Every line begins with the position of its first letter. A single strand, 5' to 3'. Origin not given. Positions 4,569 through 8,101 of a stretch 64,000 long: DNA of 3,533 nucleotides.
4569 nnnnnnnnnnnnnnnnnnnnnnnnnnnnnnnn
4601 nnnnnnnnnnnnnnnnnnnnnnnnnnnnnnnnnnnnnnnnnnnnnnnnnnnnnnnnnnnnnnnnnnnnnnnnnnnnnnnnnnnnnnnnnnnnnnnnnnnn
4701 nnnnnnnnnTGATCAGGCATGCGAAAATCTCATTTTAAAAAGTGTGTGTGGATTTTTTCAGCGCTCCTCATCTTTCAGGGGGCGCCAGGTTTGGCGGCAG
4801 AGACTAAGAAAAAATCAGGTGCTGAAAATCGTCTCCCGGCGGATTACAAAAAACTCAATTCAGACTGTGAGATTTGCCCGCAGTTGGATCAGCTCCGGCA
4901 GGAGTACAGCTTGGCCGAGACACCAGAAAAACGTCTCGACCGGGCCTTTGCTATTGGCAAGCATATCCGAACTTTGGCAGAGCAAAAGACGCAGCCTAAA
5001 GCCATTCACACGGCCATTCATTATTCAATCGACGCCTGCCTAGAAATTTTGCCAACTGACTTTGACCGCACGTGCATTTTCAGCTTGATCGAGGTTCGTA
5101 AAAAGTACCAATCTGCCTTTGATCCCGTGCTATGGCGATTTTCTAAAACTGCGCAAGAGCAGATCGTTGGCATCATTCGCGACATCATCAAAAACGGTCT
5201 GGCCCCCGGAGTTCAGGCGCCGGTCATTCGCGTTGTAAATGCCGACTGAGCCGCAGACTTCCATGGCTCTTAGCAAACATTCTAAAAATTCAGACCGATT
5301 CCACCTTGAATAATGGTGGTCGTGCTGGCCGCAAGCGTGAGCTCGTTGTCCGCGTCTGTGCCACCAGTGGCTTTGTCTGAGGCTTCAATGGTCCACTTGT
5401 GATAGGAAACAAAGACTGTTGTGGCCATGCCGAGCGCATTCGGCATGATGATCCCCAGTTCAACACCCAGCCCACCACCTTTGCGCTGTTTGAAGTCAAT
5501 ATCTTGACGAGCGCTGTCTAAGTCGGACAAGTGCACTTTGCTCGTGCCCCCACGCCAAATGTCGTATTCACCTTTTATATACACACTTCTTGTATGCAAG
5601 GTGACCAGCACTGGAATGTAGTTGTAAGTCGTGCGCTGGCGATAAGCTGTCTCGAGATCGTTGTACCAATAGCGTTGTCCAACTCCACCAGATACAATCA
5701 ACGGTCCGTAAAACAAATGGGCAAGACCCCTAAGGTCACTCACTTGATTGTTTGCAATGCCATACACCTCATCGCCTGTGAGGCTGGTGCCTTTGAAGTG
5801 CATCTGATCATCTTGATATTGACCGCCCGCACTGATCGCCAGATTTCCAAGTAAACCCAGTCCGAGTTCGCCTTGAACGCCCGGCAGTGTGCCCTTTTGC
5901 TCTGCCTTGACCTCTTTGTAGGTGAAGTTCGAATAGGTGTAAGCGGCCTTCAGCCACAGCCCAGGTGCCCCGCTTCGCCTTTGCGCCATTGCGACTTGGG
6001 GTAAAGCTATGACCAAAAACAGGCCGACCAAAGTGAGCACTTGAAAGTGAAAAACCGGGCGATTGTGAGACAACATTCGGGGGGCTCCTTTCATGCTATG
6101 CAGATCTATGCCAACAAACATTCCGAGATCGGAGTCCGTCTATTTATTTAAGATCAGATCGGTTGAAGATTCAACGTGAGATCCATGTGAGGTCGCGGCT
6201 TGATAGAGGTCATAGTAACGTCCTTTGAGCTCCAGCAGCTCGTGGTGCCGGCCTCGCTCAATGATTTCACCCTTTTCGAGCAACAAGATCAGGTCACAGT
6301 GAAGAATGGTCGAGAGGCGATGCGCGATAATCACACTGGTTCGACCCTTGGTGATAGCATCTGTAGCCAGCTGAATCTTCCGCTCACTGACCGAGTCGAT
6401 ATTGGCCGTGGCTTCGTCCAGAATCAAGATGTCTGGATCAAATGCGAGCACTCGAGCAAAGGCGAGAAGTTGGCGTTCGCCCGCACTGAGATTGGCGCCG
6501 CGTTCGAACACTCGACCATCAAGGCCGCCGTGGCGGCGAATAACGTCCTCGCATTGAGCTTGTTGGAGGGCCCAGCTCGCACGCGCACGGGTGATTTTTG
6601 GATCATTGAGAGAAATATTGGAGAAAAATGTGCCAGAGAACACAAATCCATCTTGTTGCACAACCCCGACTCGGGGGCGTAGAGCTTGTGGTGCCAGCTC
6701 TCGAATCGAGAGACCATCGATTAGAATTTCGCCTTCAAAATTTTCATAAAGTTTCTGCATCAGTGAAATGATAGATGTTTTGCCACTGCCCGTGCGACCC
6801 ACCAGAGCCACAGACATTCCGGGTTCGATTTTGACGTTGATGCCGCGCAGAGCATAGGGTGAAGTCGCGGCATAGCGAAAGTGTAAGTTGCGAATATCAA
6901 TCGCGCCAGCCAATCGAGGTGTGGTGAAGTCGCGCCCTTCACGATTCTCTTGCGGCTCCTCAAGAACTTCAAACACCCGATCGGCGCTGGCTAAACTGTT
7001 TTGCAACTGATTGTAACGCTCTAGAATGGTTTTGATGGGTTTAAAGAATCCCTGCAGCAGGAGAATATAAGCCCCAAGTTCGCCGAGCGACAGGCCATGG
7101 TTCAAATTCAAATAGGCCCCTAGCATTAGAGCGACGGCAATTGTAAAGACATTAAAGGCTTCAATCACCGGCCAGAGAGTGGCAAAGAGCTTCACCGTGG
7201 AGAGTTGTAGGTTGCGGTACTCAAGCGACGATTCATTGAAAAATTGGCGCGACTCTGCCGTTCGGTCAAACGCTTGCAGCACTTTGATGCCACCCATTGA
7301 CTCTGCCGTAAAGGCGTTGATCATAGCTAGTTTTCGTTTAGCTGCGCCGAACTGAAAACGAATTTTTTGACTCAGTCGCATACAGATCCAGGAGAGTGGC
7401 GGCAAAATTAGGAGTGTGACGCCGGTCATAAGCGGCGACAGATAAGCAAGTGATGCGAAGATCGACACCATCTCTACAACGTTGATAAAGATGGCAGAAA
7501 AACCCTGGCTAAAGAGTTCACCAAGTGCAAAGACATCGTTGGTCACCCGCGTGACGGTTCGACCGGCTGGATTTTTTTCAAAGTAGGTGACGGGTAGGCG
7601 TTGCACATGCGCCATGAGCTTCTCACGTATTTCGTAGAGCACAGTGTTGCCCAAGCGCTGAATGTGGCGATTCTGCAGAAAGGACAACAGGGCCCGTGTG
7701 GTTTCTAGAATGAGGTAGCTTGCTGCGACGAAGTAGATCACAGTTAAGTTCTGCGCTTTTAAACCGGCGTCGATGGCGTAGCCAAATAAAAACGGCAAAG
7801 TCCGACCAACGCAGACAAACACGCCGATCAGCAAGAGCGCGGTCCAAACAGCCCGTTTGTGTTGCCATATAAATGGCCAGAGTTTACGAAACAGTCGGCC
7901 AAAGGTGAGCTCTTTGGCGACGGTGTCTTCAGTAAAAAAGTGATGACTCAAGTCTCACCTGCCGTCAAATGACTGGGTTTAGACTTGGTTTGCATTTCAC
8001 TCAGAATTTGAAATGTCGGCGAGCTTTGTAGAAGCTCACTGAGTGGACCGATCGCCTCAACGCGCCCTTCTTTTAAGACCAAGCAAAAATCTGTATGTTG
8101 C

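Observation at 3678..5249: Exported Cys/His candidate cell-wall hydrolase followed 7 nt later by a small exported helical protein: possible lytic enzyme / self-protection pair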

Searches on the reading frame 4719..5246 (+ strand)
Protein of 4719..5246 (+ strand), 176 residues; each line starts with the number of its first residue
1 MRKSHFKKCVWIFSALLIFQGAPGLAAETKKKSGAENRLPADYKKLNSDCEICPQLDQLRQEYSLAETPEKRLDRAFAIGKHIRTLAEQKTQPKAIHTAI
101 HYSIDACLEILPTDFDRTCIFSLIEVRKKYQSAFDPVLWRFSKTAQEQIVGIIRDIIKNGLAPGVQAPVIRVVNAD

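Call 4: search_protein_families(library=pfam, proteins=[window:4719-5246:+], max_evalue=10)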
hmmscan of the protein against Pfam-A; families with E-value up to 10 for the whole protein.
window:4719-5246:+ (176 aa): 1 family
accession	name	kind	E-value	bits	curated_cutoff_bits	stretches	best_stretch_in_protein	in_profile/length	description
PF11624.13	M157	-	0.11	12.2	25.7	1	47-75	29-57/256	MHC class I-like protein M157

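Call 5: search_protein_families(library=ncbifam, proteins=[window:4719-5246:+], max_evalue=10)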
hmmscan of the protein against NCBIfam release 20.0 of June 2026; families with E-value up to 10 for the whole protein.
window:4719-5246:+ (176 aa): 0 families

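Call 7: find_homologous_proteins(query=window:4719-5246:+, max_evalue=0.001)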
Query window:4719-5246:+ (176 aa): 1 proteins with E <= 0.001 among 51 candidates.
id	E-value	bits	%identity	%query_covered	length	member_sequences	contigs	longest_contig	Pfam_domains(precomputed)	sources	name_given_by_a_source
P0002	6.8e-113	392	100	100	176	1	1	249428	-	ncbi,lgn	-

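Call 10: find_encoding_contigs(protein=P0002, flank=10000, max_places=6)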
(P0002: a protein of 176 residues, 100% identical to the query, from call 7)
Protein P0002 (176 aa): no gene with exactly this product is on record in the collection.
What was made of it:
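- Tried and rejected: The exact contig look-up for B found nothing (call 10).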

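Call 60: predict_structure(alignment_id=A4)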
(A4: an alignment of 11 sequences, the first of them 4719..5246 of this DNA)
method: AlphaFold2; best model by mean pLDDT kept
length: 176 residues; sequences in the alignment: 11
mean_pLDDT: 81.5   pTM: 0.74
mean pLDDT of the five models: 81.5, 79.9, 79.2, 78.9, 77.3
residues with pLDDT >= 90: 114; 70-90: 18; 50-70: 8; < 50: 36
segments of 3 or more residues with pLDDT < 50: 1-35
pLDDT, mean of each block of 10 residues (from residue 1): 43 44 43 58 89 95 93 93 95 95 95 77 96 95 95 94 92 70
secondary structure, 60 per line:
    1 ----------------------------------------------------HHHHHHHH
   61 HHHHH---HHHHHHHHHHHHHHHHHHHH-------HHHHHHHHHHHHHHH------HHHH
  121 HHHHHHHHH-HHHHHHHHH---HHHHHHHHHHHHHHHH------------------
elements in order: H53-65 H69-88 H96-110 H117-129 H131-139 H143-158
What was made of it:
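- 4719..4799 (+): Signal peptide of B (residues 1-27, ..............|AE). Model pLDDT is below 50 for residues 1-35 (call 60).
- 4800..5249 (+): Mature B: a six-helix bundle (H53-65, 69-88, 96-110, 117-129, 131-139, 143-158) with a CxxC (C50/C53) capping helix 1 and a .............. block. AlphaFold pLDDT 81.5 (at least 90 in the bundle), pTM 0.74 (call 60).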

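Call 63: fold_search(model_id=the predicted structure, library=pdb)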
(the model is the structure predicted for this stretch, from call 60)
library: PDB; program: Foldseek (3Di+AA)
matches with E <= 10: 656; with E <= 0.001: 0
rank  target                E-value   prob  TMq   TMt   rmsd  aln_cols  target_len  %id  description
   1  7mwq_B                2.8e-01  0.98  0.38  0.33   6.2       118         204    7  Structure of De Novo designed beta sheet heterodimer LHD29A53/B53 (released 2022-01-19)
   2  5h7c_C                3.1e-01  0.54  0.24  0.13  12.7       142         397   14  Crystal structure of a repeat protein with two Protein A-DHR14 repeat modules (released 2017-06-28)
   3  4qmj                  3.7e-01  0.94  0.37  0.30   4.5       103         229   14  The XMAP215 family drives microtubule polymerization using a structurally diverse TOG array (released 2014-07-09)
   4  5h78_A                3.9e-01  0.92  0.38  0.35   5.7       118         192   15  Crystal structure of the PKA-DHR14 fusion protein (released 2017-06-28)
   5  1jpl_A                4.3e-01  0.23  0.22  0.23  13.0       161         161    9  GGA3 VHS domain complexed with C-terminal peptide from cation-independent mannose 6-phosphate receptor (released 2002-02-27)
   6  3lpz                  5.3e-01  0.89  0.35  0.22   6.7       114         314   11  Crystal structure of C. therm. Get4 (released 2010-03-16)
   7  9k85_A                5.3e-01  0.66  0.34  0.29   8.9       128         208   13  Cryo-EM structure of designed zinc-induced filament Fiber-n6-Zn1-HEHE-46 (released 2025-10-29)
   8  8qtt_D                5.8e-01  0.54  0.31  0.24  11.0       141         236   13  Crystal structure of a C-terminally truncated version of Arabidopsis thaliana 14-3-3 omega in complex with a phosphope (released 2023-11-15)
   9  2l0i_MODEL_1_A        6.1e-01  0.21  0.22  0.26  11.4       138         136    8  Solution structure of Rtt103 CTD-interacting domain bound to a Ser2 phosphorylated CTD peptide (released 2010-09-08)
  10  2o98_A                6.4e-01  0.44  0.28  0.23  10.4       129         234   17  Structure of the 14-3-3 / H+-ATPase plant complex (released 2007-04-03)
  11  3s7b                  6.4e-01  0.16  0.21  0.13  12.7       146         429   11  Structural Basis of Substrate Methylation and Inhibition of SMYD2 (released 2011-08-10)
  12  7pua_DO               6.4e-01  0.15  0.22  0.21  11.4       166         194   13  Middle assembly intermediate of the Trypanosoma brucei mitoribosomal small subunit (released 2022-03-02)
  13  9cc4_D                7.4e-01  0.80  0.36  0.32   7.2       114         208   12  Crystal structure of Z4 c3ii (released 2025-06-25)
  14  9cc4_C                7.4e-01  0.75  0.35  0.31   9.6       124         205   10  Crystal structure of Z4 c3ii (released 2025-06-25)
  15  9cc4_B                7.4e-01  0.75  0.35  0.31   9.4       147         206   12  Crystal structure of Z4 c3ii (released 2025-06-25)
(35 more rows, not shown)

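Call 64: search_protein_families(library=pfam, alignment_id=A4, max_evalue=10)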
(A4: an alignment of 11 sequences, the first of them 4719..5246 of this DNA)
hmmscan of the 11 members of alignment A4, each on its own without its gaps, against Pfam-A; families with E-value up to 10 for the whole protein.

A. member 1, window:4719-5246:+ (176 aa): 1 family
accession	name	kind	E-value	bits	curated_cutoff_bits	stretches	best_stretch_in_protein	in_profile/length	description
PF11624.13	M157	-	0.11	12.2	25.7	1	47-75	29-57/256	MHC class I-like protein M157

B. families by the number of members that match (of 11 scanned): 6 families
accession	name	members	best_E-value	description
PF05257.22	CHAP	1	0.0095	CHAP domain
PF25371.1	DUF7884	1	0.031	Domain of unknown function (DUF7884)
PF20607.3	DUF6800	1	0.079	Family of unknown function (DUF6800)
PF10354.15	BMT5-like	1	0.086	rRNA (uridine-N3-)-methyltransferase BTM5-like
PF11624.13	M157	1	0.11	MHC class I-like protein M157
PF10384.14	Scm3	1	0.13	Centromere protein Scm3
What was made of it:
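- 4800..5249 (+): No Pfam or NCBIfam family (calls 4, 5, 64).
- Closest known: Bdellovibrio self-protection pair Bd3459. Different: B is not an ankyrin protein (no Pfam hit, calls 4, 64).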

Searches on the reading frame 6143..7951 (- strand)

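Call 11: search_protein_families(library=pfam, proteins=[window:6143-7951:-], max_evalue=0.01)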
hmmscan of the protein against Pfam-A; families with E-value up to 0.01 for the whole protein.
window:6143-7951:- (603 aa): 3 families
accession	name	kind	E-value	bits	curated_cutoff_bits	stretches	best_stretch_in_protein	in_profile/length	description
PF00664.28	ABC_membrane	-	1.5e-34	120.4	28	1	51-305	17-273/274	ABC transporter transmembrane region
PF00005.33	ABC_tran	-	2.9e-25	89.9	25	1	368-516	1-137/137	ABC transporter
PF02463.25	SMC_N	-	0.00044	20.2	40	0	396-552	98-205/220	RecF/RecN/SMC N terminal domain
